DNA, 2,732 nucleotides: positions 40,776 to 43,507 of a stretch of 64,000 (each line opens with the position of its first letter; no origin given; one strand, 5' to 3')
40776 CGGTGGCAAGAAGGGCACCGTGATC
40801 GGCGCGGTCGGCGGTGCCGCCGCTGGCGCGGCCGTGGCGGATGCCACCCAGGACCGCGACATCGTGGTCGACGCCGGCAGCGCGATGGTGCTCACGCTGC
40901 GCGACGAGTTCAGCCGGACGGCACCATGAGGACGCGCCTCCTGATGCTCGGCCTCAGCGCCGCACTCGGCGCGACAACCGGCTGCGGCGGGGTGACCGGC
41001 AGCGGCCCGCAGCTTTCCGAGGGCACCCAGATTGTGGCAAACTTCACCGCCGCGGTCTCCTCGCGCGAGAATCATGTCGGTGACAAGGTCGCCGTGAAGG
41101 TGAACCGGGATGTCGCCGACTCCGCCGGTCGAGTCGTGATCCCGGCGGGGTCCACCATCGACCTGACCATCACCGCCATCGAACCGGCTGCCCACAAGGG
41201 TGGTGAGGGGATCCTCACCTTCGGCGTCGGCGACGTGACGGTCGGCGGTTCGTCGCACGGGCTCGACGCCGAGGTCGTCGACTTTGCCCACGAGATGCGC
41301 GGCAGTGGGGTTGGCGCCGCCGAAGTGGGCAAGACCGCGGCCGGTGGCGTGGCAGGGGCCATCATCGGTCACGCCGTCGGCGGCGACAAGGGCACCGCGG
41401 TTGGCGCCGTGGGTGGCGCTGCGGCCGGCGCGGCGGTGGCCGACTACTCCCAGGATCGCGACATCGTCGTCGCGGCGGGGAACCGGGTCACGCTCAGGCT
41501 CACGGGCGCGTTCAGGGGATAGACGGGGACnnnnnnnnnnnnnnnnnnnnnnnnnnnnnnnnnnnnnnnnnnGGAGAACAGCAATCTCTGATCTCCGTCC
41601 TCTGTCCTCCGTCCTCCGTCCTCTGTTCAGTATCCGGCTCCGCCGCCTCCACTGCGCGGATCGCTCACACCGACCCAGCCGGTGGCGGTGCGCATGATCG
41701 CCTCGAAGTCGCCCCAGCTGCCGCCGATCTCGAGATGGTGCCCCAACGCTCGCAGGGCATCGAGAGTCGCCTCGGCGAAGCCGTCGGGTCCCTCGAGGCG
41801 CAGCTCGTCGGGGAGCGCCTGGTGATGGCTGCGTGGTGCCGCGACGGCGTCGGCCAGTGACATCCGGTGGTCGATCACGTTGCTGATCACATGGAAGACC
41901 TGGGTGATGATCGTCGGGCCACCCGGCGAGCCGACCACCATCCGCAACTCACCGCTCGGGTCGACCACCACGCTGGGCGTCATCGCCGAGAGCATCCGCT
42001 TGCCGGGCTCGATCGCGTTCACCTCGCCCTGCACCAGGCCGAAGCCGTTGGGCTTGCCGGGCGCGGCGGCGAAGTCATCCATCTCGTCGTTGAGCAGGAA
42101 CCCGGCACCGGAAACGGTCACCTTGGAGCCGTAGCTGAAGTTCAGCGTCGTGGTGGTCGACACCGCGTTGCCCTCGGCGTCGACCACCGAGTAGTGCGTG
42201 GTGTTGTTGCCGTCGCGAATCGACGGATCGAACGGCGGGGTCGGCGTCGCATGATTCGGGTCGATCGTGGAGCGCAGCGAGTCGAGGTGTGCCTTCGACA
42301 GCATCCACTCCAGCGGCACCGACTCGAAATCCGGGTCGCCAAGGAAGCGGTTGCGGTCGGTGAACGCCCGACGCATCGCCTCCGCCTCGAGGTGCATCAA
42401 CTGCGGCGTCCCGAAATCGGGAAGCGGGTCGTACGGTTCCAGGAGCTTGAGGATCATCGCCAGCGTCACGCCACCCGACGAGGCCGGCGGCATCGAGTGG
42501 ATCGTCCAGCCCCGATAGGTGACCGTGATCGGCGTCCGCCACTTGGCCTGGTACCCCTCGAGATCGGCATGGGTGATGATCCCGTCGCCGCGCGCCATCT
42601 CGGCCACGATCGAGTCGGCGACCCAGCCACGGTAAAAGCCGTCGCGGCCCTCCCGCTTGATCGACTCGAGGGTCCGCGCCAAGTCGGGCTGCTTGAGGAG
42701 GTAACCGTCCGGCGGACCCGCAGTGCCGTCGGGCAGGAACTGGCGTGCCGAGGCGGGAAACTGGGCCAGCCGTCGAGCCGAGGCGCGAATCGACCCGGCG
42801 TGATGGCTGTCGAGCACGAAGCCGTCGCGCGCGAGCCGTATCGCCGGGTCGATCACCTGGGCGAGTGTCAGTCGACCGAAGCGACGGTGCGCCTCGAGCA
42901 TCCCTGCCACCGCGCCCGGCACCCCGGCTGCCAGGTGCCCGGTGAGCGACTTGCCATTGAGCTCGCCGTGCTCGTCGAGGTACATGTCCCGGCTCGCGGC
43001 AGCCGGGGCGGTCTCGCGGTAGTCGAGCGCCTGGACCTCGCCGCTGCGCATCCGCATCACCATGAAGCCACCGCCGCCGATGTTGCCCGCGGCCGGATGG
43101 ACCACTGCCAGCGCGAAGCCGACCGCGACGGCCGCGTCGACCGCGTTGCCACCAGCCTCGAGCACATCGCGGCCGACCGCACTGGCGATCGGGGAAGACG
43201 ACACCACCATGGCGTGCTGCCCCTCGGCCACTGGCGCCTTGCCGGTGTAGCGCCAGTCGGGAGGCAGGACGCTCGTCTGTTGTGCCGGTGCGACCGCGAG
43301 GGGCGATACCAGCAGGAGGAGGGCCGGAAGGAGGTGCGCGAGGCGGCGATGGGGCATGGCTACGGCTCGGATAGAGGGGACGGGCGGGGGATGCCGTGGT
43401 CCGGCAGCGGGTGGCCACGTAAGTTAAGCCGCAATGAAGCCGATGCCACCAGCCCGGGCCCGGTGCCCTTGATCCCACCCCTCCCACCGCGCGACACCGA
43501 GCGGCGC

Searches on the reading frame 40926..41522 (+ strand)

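Call 11: search_protein_families(library=pfam, proteins=[window:40926-41522:+])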
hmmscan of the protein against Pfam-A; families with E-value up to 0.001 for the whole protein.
window:40926-41522:+ (198 aa): 3 families
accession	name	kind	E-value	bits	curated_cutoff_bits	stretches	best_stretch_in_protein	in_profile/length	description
PF05433.20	Rick_17kDa_Anti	-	5.9e-07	29.7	24.2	1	137-174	3-41/43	Glycine zipper 2TM domain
PF13488.11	Gly-zipper_Omp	-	1.7e-06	28.3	25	1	137-174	3-41/46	Glycine zipper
PF13441.11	Gly-zipper_YMGG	-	0.00062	19.9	28.9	1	133-174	3-45/45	YMGG-like Gly-zipper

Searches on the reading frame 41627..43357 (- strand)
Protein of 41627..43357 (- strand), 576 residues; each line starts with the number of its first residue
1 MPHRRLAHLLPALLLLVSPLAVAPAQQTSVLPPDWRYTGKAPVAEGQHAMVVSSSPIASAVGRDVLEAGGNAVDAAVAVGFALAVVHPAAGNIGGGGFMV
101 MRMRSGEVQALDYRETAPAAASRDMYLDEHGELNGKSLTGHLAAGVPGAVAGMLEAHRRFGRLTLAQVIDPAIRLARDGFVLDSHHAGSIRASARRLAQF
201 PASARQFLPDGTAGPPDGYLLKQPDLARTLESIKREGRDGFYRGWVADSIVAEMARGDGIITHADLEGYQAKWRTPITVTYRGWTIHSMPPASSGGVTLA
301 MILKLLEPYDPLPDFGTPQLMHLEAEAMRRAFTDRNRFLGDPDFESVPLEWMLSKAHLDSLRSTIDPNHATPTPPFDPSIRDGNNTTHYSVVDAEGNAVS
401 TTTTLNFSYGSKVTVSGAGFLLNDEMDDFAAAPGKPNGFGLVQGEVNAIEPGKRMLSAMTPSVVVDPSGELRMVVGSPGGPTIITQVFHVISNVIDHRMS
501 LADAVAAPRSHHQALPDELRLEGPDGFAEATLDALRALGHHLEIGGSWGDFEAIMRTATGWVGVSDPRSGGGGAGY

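Call 11: search_protein_families(library=pfam, proteins=[window:41627-43357:-])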
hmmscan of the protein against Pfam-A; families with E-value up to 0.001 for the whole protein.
window:41627-43357:- (576 aa): 1 family
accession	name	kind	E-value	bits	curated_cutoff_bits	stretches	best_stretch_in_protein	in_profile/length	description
PF01019.26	G_glu_transpept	-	8.4e-169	563.1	27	1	63-570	1-511/512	Gamma-glutamyltranspeptidase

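Call 12: find_related_loci(query=window:41627-43357:-, collection=genome_contigs, flank=10000)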
Query window:41627-43357:- (576 aa) in genome_contigs; peptide patterns used: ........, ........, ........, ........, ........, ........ (x = any residue, [..] = any of these).
600 stretches matched a pattern (row limit reached: there are more); 596 encode a relative of the query (tblastn E <= 1e-3); the best 80 are kept; 80 distinct loci.
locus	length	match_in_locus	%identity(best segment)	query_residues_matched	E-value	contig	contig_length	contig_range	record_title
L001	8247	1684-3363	74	10-569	0e+0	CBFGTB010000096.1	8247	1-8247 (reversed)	MAG TPA_asm: uncultured Gemmatimonadales bacterium isolate SRR17295758_binner12_Refined_8 genome assembly, contig: ERZ23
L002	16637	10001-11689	71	10-576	0e+0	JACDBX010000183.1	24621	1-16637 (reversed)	MAG: Gemmatimonadales bacterium isolate MGR_bin293 SD2897-2912_k127_7373112, whole genome shotgun sequence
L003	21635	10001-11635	73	25-569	0e+0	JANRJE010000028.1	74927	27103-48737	MAG: Gemmatimonadales bacterium isolate bins.158 k141_4590225, whole genome shotgun sequence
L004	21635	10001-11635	68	18-568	0e+0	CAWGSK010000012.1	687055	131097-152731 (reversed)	MAG: uncultured Gemmatimonadales bacterium isolate MFD05684.bin.2.194 genome assembly, contig: contig_58138, whole genom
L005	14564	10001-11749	65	3-576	0e+0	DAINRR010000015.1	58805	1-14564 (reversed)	MAG TPA_asm: Gemmatimonadales bacterium isolate CTOTU27645 NODE_100_length_58805_cov_8.616953, whole genome shotgun sequ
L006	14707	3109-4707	69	33-568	0e+0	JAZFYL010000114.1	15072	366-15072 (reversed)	MAG: Gemmatimonadales bacterium isolate MT5bin.3 MT5bin.3_114, whole genome shotgun sequence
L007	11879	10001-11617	68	35-576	0e+0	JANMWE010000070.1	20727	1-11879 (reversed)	MAG: Gemmatimonadota bacterium isolate OTE_88_metabat_382 OTE_88_k141_2153605, whole genome shotgun sequence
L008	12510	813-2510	67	1-567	0e+0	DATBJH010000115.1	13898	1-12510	MAG TPA_asm: Gemmatimonadales bacterium isolate SMAG_U3915 k141_394332, whole genome shotgun sequence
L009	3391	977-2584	67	30-568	0e+0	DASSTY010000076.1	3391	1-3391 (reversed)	MAG TPA_asm: Gemmatimonadales bacterium isolate SMAG_U553 k141_903383, whole genome shotgun sequence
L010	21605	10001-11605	69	33-568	0e+0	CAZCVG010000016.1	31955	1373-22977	MAG TPA_asm: uncultured Gemmatimonadaceae bacterium isolate SRP287453_co1_140 genome assembly, contig: NODE_2312_length_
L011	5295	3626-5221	68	34-568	0e+0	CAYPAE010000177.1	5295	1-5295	MAG TPA_asm: uncultured Gemmatimonadaceae bacterium isolate binchicken_co292_86 genome assembly, contig: NODE_5068_lengt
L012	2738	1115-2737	68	13-557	0e+0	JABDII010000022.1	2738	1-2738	MAG: Gemmatimonadales bacterium isolate DS_bin_5 k127_1159818, whole genome shotgun sequence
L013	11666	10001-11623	68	33-576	0e+0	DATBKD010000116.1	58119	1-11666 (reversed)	MAG TPA_asm: Gemmatimonadales bacterium isolate SMAG_U3937 k141_390020, whole genome shotgun sequence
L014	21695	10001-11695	65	3-568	0e+0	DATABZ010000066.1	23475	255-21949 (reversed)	MAG TPA_asm: Gemmatimonadales bacterium isolate SMAG_U6711 k141_2017645, whole genome shotgun sequence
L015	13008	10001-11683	66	3-566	0e+0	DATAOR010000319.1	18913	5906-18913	MAG TPA_asm: Gemmatimonadales bacterium isolate SMAG_U7050 k141_1771296, whole genome shotgun sequence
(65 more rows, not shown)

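Call 26: find_related_loci(query=window:41627-43357:-, collection=metagenome_contigs, flank=10000)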
Query window:41627-43357:- (576 aa) in metagenome_contigs; peptide patterns used: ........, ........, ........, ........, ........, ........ (x = any residue, [..] = any of these).
600 stretches matched a pattern (row limit reached: there are more); 590 encode a relative of the query (tblastn E <= 1e-3); the best 80 are kept; 80 distinct loci.
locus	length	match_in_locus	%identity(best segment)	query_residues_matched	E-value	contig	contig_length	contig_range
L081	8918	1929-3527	70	33-568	0e+0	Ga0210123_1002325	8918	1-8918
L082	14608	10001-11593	69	34-567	0e+0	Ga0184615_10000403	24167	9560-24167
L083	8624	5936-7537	68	31-567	0e+0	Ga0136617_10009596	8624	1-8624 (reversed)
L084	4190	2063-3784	64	3-568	0e+0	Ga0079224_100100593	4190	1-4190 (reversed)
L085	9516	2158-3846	66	5-566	0e+0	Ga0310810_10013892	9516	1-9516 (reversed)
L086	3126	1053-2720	65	10-567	0e+0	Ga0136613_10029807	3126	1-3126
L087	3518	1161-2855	65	1-568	0e+0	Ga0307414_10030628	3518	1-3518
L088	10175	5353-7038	64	14-569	0e+0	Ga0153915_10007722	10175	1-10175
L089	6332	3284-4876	66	33-566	0e+0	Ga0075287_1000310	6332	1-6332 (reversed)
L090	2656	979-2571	66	35-568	0e+0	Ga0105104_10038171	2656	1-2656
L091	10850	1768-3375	66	31-568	0e+0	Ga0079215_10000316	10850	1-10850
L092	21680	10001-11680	63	12-568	0e+0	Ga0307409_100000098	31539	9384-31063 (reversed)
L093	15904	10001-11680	63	12-568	0e+0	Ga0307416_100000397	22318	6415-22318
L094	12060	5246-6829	65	35-568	0e+0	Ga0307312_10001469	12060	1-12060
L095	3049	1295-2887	65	31-568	0e+0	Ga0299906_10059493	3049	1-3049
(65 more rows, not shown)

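Call 30: find_encoding_contigs(protein=window:41627-43357:-, flank=10000, max_places=10)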
Protein window:41627-43357:- (576 aa): no gene with exactly this product is on record in the collection.
